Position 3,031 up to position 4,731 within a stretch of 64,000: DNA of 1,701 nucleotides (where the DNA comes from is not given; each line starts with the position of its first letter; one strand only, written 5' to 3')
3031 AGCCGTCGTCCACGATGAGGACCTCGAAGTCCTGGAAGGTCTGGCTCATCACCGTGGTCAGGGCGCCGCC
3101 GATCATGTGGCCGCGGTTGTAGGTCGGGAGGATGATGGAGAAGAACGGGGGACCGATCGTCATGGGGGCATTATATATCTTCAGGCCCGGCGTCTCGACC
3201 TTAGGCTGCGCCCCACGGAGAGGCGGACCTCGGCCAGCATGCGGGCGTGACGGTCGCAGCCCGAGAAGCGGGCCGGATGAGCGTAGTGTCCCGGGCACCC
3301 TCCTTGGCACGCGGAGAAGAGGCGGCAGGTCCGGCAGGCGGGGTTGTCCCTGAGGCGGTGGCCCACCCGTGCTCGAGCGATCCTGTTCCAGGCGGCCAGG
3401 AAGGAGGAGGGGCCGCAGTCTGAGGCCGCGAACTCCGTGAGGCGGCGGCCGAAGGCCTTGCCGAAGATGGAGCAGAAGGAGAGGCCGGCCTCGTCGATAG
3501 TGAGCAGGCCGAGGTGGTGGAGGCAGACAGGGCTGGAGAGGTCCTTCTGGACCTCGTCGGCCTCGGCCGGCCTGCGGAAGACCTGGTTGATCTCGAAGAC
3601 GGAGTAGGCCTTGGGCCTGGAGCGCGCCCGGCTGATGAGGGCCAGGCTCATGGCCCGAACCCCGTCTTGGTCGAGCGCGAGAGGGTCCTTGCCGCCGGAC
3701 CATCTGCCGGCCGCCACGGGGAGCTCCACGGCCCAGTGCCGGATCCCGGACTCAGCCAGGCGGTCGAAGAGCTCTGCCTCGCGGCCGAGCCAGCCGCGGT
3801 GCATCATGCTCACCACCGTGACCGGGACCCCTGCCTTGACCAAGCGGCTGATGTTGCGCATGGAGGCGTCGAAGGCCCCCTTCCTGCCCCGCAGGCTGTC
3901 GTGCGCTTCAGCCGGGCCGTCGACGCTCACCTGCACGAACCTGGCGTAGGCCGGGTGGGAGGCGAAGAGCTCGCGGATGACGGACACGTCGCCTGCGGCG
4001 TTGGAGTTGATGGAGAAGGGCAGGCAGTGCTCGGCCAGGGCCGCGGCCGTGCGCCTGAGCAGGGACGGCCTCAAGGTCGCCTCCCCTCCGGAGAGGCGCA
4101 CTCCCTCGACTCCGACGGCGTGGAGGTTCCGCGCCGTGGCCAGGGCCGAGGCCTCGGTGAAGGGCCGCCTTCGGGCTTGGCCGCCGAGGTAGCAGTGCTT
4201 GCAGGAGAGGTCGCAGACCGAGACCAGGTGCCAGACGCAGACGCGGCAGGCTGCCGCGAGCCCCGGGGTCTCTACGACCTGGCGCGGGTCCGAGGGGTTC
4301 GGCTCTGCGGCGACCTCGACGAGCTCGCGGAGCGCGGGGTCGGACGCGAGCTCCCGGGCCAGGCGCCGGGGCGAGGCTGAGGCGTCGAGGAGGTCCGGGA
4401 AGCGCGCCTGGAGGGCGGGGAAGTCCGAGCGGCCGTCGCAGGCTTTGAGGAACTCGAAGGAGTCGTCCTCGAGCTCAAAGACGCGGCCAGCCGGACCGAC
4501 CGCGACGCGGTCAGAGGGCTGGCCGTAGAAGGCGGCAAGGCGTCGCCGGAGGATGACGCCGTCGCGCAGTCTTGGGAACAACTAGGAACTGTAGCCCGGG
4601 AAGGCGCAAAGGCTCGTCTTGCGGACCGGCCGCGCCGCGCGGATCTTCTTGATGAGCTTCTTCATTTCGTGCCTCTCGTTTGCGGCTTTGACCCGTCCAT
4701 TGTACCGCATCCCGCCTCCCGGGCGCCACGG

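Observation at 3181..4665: Hidden 27-codon ORF abutting a PqqD-fused radical SAM/SPASM gene: candidate RiPP-type precursor heading a glycosyltransferase operon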

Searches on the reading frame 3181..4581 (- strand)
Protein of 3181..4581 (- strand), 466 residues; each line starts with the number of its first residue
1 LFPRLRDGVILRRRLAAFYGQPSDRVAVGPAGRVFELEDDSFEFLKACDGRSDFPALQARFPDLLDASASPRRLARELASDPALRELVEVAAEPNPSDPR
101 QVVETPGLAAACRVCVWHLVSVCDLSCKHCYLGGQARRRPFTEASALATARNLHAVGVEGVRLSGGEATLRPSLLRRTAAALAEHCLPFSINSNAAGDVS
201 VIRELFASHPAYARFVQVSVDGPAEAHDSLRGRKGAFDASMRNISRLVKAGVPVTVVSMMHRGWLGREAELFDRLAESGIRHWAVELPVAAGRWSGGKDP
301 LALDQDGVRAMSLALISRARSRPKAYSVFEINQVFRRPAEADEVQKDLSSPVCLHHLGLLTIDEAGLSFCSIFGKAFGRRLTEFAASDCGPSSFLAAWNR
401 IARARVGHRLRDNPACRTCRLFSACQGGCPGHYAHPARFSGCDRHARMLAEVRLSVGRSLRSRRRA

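Call 5: search_protein_families(library=pfam, proteins=[window:3181-4581:-], max_evalue=0.01)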
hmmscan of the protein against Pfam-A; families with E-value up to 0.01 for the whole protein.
window:3181-4581:- (466 aa): 2 families
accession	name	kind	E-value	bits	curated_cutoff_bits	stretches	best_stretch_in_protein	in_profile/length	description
PF04055.27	Radical_SAM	-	1.8e-16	61.2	29.5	1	121-270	5-161/166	Radical SAM superfamily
PF13353.11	Fer4_12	-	9.3e-05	23.2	22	1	112-226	6-119/137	4Fe-4S single cluster domain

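Call 6: search_protein_families(library=ncbifam, proteins=[window:3181-4581:-], max_evalue=0.1)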
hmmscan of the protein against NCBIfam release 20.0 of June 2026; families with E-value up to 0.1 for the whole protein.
window:3181-4581:- (466 aa): 59 families (the best 25 are shown)
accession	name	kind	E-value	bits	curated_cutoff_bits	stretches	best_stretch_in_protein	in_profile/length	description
TIGR04103.1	rSAM_nif11_3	equivalog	1.1e-24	86.9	725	1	113-295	5-185/412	nif11-class peptide radical SAM maturase 3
TIGR04403.1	rSAM_skfB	equivalog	1e-18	67.3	300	1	115-305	106-294/402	sporulation killing factor system radical SAM maturase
TIGR04051.1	rSAM_NirJ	equivalog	4.4e-18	65.4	515.45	1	114-319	3-206/354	heme d1 biosynthesis radical SAM protein NirJ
TIGR03913.1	rad_SAM_trio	equivalog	2.4e-17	62.5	591.75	1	115-293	21-197/477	GDL motif peptide-associated radical SAM/SPASM maturase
TIGR04053.2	TIGR04053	equivalog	3.1e-17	62.9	395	1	114-310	9-205/366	TIGR04053 family radical SAM/SPASM domain-containing protein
TIGR04251.1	SCM_rSAM_ScmF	equivalog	2.2e-15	56.9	400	1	117-277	8-170/353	SynChlorMet cassette radical SAM/SPASM protein ScmF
TIGR03962.1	mycofact_rSAM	equivalog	3.9e-15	55.9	265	1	108-270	8-168/339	mycofactocin radical SAM maturase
TIGR04347.1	pseudo_SAM_Halo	equivalog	6.3e-15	55.3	525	1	113-256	38-180/390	TIGR04347 family pseudo-SAM/SPASM protein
TIGR04054.1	rSAM_NirJ1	equivalog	1.7e-14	53.2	650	1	111-265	34-187/387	putative heme d1 biosynthesis radical SAM protein NirJ1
NF041718.1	rSAM_phane_AMC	equivalog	7e-14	51.6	425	1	114-434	7-333/362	cyclophane-forming radical SAM peptide maturase AmcB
TIGR04546.1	rSAM_ahbC_deAc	equivalog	7.5e-13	48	650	1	114-295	40-220/390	12,18-didecarboxysiroheme deacetylase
TIGR04545.1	rSAM_ahbD_hemeb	equivalog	1.9e-12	47.3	500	1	116-399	3-287/339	heme b synthase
TIGR04082.1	rSAM_for_selen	equivalog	2.6e-12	46.3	350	1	109-257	195-341/516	thio(seleno)oxazole modification radical SAM maturase SbtM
TIGR04250.1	SCM_rSAM_ScmE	equivalog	5.3e-12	45.3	400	1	120-265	10-155/358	SynChlorMet cassette radical SAM/SPASM protein ScmE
TIGR04340.1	rSAM_ACGX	hypoth_equivalog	1.1e-10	41.2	400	1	117-262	7-156/341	radical SAM/SPASM domain protein, ACGX system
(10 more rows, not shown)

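Call 7: find_homologous_proteins(query=window:3181-4581:-, max_evalue=1e-10)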
Query window:3181-4581:- (466 aa): 7 proteins with E <= 1e-10 among 8000 candidates.
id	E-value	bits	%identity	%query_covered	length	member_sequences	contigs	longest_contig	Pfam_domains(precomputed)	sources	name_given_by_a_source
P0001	0.0e+0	1045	100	100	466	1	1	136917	PF04055.28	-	-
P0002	1.3e-202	692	69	97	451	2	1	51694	PF04055.28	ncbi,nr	ncbi:MAG: radical SAM protein [Elusimicrobia bacterium]|nr:radical SAM protein [Elusimicrobiota bact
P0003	1.6e-177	609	60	98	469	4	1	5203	PF04055.28,PF13353.12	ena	-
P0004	2.4e-176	605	60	99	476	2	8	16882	PF04055.28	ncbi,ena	-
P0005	3.8e-176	605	61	97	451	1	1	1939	PF04055.28,PF13353.12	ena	-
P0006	5.6e-166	571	56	99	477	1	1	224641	PF04055.28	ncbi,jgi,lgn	ncbi:MAG: radical SAM protein [Elusimicrobiota bacterium]|jgi:MoaA/NifB/PqqE/SkfB family radical SAM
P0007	7.9e-15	73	25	88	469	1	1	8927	PF13186.12,PF04055.28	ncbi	-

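Call 11: find_encoding_contigs(protein=P0002, flank=6000, max_places=3)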
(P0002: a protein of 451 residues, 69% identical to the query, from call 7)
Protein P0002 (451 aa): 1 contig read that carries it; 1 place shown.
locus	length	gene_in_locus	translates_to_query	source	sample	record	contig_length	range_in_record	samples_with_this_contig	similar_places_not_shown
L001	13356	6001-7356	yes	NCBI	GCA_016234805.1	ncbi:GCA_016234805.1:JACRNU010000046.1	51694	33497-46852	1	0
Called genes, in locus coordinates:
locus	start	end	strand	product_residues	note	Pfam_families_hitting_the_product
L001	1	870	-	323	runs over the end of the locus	PF00288:GHMP_kinases_N, PF08544:GHMP_kinases_C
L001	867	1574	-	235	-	PF00483:NTP_transferase, PF12804:NTP_transf_3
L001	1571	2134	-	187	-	PF12710:HAD (weak), PF00702:Hydrolase, PF13344:Hydrolase_6 (weak), PF13242:Hydrolase_like, PF13419:HAD_2 (weak)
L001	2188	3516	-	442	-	-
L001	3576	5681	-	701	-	PF02922:CBM_48, PF00128:Alpha-amylase (weak), PF21156:ISOA1-3_C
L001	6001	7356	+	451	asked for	PF04055:Radical_SAM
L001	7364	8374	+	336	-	PF00535:Glycos_transf_2, PF10111:Glyco_tranf_2_2, PF13641:Glyco_tranf_2_3 (weak)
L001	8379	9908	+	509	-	-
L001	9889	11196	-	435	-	PF01523:PmbA_TldD_1st, PF19289:PmbA_TldD_3rd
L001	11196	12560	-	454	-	PF01523:PmbA_TldD_1st, PF19290:PmbA_TldD_2nd, PF19289:PmbA_TldD_3rd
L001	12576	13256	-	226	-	PF17836:PglD_N (weak), PF25084:LbH_EIF2B (weak), PF00132:Hexapep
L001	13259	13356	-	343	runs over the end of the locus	PF04055:Radical_SAM, PF13186:SPASM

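Call 12: find_encoding_contigs(protein=P0006, flank=6000, max_places=3)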
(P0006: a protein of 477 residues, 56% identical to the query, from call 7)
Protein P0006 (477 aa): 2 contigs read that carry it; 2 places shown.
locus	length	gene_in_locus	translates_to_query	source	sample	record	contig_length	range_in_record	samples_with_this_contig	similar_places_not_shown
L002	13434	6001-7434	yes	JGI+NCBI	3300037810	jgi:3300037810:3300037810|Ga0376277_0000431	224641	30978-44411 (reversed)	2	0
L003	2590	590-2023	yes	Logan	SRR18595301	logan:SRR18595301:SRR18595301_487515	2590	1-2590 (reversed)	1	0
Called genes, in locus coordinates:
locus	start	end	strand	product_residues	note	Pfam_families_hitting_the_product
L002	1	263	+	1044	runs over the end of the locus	PF13654:AAA_32, PF20436:LonB_AAA-LID, PF05362:Lon_C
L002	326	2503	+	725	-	PF01432:Peptidase_M3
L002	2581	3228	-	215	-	-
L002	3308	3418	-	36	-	-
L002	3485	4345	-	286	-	PF01183:Glyco_hydro_25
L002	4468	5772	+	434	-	PF03313:SDH_alpha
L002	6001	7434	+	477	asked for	PF04055:Radical_SAM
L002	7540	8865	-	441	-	PF03446:NAD_binding_2 (weak), PF03721:UDPG_MGDP_dh_N, PF00984:UDPG_MGDP_dh, PF03720:UDPG_MGDP_dh_C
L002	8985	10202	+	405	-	PF07690:MFS_1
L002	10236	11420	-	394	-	PF16697:Yop-YscD_cpl, PF00498:FHA, PF00069:Pkinase, PF01636:APH (faint), PF07714:PK_Tyr_Ser-Thr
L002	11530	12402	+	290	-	PF00892:EamA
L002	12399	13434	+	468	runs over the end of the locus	PF00375:SDF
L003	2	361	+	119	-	?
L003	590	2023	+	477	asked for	PF04055:Radical_SAM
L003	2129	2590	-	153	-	?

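Call 13: find_encoding_contigs(protein=P0004, flank=6000, max_places=4)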
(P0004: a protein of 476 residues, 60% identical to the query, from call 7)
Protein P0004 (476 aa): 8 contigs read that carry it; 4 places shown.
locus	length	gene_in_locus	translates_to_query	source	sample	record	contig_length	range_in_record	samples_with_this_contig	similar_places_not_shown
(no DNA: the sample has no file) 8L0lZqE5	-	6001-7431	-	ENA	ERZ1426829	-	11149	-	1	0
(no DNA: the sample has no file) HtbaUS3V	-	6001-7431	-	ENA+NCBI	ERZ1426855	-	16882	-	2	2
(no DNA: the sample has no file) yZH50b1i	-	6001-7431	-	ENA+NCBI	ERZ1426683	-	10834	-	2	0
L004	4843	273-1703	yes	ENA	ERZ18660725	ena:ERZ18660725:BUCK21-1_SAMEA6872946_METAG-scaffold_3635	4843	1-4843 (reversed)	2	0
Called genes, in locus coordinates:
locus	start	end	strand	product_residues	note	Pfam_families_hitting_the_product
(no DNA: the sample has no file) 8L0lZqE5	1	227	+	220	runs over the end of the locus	?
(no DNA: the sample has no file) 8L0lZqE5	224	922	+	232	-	PF02492:cobW, PF03308:MeaB (faint)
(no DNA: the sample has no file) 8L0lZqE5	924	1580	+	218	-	PF04060:FeS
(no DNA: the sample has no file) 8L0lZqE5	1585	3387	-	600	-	PF00009:GTP_EFTU, PF03144:GTP_EFTU_D2 (weak), PF22594:GTP-eEF1A_C, PF01583:APS_kinase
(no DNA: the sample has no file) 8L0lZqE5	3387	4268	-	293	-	PF01507:PAPS_reduct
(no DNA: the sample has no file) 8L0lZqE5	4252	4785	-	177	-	PF01583:APS_kinase, PF08433:KTI12 (faint), PF13671:AAA_33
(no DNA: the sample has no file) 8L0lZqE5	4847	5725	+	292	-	PF02274:ADI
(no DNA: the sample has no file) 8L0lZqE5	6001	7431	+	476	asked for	PF04055:Radical_SAM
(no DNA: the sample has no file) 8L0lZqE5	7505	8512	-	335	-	PF03741:TerC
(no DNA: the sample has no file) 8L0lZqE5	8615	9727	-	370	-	-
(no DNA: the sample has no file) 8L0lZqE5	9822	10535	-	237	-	PF02518:HATPase_c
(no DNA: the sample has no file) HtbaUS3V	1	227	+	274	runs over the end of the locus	PF00005:ABC_tran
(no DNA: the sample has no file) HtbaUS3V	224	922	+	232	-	PF02492:cobW, PF03308:MeaB (faint)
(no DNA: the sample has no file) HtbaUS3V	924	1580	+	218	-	PF04060:FeS (weak)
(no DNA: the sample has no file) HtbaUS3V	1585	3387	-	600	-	PF00009:GTP_EFTU, PF03144:GTP_EFTU_D2 (weak), PF22594:GTP-eEF1A_C, PF01583:APS_kinase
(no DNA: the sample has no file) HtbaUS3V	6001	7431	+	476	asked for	PF04055:Radical_SAM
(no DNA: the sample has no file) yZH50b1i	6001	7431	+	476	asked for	PF04055:Radical_SAM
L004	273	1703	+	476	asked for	PF04055:Radical_SAM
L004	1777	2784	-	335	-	PF03741:TerC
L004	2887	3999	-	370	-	-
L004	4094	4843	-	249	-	?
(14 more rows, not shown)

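Call 14: find_encoding_contigs(protein=P0003, flank=6000, max_places=3)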
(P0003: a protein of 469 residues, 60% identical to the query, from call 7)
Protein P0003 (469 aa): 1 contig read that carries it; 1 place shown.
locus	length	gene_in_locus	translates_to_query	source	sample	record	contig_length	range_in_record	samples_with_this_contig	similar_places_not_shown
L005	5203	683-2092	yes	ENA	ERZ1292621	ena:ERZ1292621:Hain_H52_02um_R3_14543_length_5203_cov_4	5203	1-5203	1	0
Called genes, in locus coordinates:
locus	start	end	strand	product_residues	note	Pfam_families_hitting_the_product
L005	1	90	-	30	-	?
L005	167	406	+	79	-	-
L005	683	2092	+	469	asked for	PF13353:Fer4_12 (weak), PF04055:Radical_SAM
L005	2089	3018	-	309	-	-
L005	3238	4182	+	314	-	PF01734:Patatin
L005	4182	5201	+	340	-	?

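Call 18: find_related_loci(query=A1, collection=genome_contigs, flank=6000)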
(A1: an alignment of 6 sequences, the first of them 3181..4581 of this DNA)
Query A1 (466 aa) in genome_contigs; peptide patterns used: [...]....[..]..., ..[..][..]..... (x = any residue, [..] = any of these).
98 stretches matched a pattern; 4 encode a relative of the query (tblastn E <= 1e-3); 3 distinct loci.
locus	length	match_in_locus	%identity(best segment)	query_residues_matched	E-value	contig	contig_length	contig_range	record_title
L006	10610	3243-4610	60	1-456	0e+0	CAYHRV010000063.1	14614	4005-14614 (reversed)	MAG TPA_asm: uncultured Elusimicrobia bacterium isolate ERP119705_co15_213 genome assembly, contig: NODE_4502_length_146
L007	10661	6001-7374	60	2-462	3e-174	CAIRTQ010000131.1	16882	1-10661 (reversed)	MAG: uncultured Elusimicrobia bacterium isolate MJ-2014_bin-0981 genome assembly, contig: bin-0981:131/158, whole genome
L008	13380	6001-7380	70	1-460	0e+0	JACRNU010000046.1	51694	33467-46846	MAG: Elusimicrobia bacterium isolate NC_groundwater_1943_Pr3_S-0.2um_66_9 scaffold_278969, whole genome shotgun sequence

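Call 23: find_homologous_proteins(query=A1, max_evalue=1e-8)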
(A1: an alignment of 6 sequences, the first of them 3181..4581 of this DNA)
Query A1 (6 sequences) (466 aa, profile of the alignment): 7 proteins with E <= 1e-8 among 8000 candidates.
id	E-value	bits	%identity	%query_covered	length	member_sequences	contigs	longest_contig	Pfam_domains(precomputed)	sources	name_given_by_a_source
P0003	6.7e-269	910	60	98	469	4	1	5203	PF04055.28,PF13353.12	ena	-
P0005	1.1e-263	893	61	97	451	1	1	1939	PF04055.28,PF13353.12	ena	-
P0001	4.3e-259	878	100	100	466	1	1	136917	PF04055.28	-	-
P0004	5.3e-259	878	60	99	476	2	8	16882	PF04055.28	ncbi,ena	-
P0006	1.7e-258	876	56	99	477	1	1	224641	PF04055.28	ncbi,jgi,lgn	ncbi:MAG: radical SAM protein [Elusimicrobiota bacterium]|jgi:MoaA/NifB/PqqE/SkfB family radical SAM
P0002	1.3e-257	873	69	97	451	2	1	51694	PF04055.28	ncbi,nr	ncbi:MAG: radical SAM protein [Elusimicrobia bacterium]|nr:radical SAM protein [Elusimicrobiota bact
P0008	2.8e-9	54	28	85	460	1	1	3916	PF04055.28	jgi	-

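Call 28: search_solved_structures(query=A1, max_evalue=0.001, show_alignments=2)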
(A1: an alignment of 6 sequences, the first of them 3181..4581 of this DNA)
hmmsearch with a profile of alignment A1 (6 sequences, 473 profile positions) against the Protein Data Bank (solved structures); distinct sequences matched with E-value up to 0.001: 4.
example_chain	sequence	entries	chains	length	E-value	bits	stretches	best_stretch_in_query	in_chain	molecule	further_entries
6efn_A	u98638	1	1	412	3.1e-20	75.4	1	126-325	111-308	Sporulation killing factor maturation protein SkfB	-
6c8v_A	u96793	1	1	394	5.4e-11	44.9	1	129-335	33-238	Coenzyme PQQ synthesis protein E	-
7vob_C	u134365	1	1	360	0.00029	22.7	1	129-296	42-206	Cytosylglucuronate decarboxylase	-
7voc_C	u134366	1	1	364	0.00029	22.7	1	129-296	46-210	Cytosylglucuronate decarboxylase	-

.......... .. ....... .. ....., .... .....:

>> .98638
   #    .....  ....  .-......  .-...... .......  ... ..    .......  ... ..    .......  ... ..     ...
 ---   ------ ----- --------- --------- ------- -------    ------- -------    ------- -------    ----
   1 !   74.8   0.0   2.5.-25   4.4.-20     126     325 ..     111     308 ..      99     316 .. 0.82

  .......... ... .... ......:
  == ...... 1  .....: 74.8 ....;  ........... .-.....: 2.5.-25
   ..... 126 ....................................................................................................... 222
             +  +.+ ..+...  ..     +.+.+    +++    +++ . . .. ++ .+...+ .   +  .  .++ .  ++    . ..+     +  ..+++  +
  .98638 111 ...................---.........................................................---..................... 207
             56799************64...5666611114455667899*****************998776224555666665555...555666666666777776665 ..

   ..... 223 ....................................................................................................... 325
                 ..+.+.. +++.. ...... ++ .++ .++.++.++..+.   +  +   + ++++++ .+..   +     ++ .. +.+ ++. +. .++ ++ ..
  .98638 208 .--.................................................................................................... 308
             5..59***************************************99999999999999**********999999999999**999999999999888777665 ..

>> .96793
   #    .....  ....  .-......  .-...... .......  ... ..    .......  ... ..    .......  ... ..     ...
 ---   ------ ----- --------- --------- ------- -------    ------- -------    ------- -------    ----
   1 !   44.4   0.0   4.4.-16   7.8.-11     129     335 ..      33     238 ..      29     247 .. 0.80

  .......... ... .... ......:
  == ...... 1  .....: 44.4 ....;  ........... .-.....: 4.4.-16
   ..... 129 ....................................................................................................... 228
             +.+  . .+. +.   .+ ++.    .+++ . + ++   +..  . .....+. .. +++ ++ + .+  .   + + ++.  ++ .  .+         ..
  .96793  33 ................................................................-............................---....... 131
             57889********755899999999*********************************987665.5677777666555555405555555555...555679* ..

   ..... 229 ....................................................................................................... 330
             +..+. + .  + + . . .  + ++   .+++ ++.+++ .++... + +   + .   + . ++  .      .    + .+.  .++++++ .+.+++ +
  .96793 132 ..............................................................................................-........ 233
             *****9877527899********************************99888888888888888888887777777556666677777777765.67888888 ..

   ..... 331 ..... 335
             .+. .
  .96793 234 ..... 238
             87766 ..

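Call 30: search_protein_representatives(alignment_id=A1)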
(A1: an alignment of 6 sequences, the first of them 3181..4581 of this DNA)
Query: 6 sequences, 473 profile positions. Proteins with E-value up to 0.001 (for the whole library): 19087; up to 1e-10: 2592; up to 1e-30: 11. The best 150 are listed.
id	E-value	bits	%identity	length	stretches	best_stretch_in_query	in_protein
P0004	1.7e-259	877.6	-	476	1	2-473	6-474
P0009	1.3e-112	393.2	-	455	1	13-467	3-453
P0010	1.2e-105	370.3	-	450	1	12-471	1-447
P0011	1.3e-93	330.6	-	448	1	13-468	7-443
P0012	1.4e-92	327.1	-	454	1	12-464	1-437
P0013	4.8e-85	302.3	-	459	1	11-469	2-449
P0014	2.4e-75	270.3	-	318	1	12-329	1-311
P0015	6.7e-56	206.2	-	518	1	10-458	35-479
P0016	1.5e-54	201.8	-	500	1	124-470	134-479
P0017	3.7e-32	127.9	-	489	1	11-456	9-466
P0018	4.9e-31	124.2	-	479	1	8-460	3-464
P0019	2.9e-30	121.7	-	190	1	187-353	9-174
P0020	4.3e-30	121.1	-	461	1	12-457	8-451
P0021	1.8e-26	109.2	-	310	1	169-459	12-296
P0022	2.0e-26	109.0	-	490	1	13-459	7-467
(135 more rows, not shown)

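Call 32: find_encoding_contigs(protein=P0009, flank=5000, max_places=3)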
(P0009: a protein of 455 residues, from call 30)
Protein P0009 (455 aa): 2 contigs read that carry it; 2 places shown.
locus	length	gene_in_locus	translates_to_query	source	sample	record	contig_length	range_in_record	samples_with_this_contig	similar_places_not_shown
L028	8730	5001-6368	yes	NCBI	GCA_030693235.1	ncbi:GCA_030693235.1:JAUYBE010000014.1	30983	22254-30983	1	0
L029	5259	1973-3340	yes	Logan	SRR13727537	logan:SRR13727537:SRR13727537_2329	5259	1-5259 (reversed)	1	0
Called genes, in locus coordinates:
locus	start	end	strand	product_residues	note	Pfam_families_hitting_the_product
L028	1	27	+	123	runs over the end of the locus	PF05635:23S_rRNA_IVP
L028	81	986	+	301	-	PF01435:Peptidase_M48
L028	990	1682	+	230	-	PF00990:GGDEF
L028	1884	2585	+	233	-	PF00561:Abhydrolase_1 (weak), PF12146:Hydrolase_4 (weak)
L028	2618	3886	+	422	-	PF00155:Aminotran_1_2, PF01041:DegT_DnrJ_EryC1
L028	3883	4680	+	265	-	PF08245:Mur_ligase_M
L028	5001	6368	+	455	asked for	PF04055:Radical_SAM, PF13353:Fer4_12 (weak)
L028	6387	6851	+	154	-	PF13420:Acetyltransf_4, PF00583:Acetyltransf_1, PF13302:Acetyltransf_3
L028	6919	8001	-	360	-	PF00579:tRNA-synt_1b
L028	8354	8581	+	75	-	-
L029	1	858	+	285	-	?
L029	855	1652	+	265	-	PF08245:Mur_ligase_M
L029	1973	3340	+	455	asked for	PF04055:Radical_SAM, PF13353:Fer4_12 (weak)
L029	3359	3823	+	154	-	PF13420:Acetyltransf_4, PF00583:Acetyltransf_1, PF13302:Acetyltransf_3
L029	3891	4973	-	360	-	PF00579:tRNA-synt_1b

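Call 34: find_encoding_contigs(protein=P0010, flank=5000, max_places=2)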
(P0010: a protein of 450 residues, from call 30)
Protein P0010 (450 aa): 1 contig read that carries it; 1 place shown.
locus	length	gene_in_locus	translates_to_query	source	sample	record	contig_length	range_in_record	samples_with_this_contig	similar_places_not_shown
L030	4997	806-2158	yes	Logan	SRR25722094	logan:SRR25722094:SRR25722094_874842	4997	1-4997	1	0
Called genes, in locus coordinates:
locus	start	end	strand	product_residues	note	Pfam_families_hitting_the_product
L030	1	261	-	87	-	?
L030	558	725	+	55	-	-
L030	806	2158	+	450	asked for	PF13353:Fer4_12 (weak), PF04055:Radical_SAM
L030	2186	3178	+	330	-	PF13302:Acetyltransf_3 (weak), PF00583:Acetyltransf_1, PF08445:FR47 (weak), PF01583:APS_kinase (weak), PF08433:KTI12 (faint), PF13238:AAA_18, PF13671:AAA_33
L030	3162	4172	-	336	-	PF00579:tRNA-synt_1b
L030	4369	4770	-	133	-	-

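Call 35: find_encoding_contigs(protein=P0011, flank=5000, max_places=2)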
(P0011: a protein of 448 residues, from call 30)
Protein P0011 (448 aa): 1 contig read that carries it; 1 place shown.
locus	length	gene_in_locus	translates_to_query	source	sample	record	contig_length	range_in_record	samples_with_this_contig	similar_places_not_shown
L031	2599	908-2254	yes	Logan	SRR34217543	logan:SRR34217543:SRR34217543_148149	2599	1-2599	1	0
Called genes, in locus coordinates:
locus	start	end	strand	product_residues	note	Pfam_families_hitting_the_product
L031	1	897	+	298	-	?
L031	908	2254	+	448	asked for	PF04055:Radical_SAM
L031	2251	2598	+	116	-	?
